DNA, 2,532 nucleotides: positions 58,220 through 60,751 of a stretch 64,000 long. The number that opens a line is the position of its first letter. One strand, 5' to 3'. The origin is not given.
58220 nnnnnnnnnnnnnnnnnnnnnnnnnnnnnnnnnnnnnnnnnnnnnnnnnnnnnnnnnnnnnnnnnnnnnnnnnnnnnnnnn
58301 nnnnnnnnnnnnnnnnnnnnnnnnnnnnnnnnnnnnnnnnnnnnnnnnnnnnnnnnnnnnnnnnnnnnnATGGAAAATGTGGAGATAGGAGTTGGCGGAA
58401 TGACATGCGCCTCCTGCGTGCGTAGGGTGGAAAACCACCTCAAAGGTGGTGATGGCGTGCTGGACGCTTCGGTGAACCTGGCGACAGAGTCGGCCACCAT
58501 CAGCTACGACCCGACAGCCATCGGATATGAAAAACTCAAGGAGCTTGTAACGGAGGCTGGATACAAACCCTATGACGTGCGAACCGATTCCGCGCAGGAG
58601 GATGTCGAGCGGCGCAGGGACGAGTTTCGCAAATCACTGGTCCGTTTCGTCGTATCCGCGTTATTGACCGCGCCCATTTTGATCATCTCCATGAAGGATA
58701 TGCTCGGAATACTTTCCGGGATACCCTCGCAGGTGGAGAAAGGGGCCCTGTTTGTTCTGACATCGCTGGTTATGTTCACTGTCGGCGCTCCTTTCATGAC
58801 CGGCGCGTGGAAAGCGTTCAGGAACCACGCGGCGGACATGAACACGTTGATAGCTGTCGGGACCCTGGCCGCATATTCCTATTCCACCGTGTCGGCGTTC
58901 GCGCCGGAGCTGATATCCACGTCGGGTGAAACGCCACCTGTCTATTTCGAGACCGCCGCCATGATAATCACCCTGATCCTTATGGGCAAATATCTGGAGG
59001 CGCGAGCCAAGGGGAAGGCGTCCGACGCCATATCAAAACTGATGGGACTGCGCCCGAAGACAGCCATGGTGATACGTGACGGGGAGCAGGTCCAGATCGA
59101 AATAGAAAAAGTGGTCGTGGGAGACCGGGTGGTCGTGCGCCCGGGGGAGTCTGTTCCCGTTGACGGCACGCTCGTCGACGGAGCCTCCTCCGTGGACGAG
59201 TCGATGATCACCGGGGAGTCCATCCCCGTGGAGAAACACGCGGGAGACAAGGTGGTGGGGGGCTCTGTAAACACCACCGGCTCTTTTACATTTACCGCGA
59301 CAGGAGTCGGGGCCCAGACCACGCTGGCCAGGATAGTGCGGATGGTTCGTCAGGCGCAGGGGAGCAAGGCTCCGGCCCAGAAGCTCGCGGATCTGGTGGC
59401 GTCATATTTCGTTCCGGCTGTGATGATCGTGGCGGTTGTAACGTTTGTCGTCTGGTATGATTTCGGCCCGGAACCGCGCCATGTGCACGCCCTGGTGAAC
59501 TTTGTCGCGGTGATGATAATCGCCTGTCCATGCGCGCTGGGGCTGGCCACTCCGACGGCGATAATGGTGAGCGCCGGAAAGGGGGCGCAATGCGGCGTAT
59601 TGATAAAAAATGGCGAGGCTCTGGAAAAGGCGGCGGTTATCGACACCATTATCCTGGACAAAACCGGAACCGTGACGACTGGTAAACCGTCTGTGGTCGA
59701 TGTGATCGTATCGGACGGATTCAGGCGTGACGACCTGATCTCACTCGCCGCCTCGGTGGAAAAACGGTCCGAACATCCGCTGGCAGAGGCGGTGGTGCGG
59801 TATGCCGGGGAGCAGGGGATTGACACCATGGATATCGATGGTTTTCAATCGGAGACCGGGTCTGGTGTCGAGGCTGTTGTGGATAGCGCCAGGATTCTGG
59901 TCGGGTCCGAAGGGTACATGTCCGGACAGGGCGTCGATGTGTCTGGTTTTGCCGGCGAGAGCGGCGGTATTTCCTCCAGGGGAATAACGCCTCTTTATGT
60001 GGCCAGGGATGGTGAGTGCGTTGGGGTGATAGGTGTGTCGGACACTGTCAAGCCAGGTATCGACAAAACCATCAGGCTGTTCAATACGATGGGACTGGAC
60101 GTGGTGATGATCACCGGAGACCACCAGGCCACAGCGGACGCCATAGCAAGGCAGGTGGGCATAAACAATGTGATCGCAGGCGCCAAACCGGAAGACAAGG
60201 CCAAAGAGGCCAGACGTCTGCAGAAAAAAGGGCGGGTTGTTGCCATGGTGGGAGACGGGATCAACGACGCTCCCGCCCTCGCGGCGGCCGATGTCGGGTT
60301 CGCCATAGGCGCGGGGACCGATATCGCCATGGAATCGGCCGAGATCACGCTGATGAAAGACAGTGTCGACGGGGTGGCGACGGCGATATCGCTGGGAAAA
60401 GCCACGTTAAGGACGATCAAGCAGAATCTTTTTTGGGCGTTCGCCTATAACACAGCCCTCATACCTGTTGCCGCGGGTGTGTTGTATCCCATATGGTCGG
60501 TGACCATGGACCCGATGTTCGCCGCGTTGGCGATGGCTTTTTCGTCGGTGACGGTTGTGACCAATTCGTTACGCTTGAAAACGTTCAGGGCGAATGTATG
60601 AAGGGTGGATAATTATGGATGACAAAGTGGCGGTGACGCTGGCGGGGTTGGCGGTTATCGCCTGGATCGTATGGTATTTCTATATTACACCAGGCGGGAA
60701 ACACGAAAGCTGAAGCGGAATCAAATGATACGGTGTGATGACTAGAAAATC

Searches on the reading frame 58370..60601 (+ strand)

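Call 59: search_protein_families(library=pfam, proteins=[window:58370-60601:+], max_evalue=0.00001)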
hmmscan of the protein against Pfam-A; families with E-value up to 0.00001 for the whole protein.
window:58370-60601:+ (743 aa): 3 families
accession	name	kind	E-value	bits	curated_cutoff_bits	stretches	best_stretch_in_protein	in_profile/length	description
PF00122.25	E1-E2_ATPase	-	5.4e-60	202.4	28.1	1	227-406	2-179/181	E1-E2 ATPase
PF00702.32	Hydrolase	-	2e-36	126.6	26.4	1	424-641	1-191/191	haloacid dehalogenase-like hydrolase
PF00403.32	HMA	-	9.1e-17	61.6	24.8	1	8-66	4-62/62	Heavy-metal-associated domain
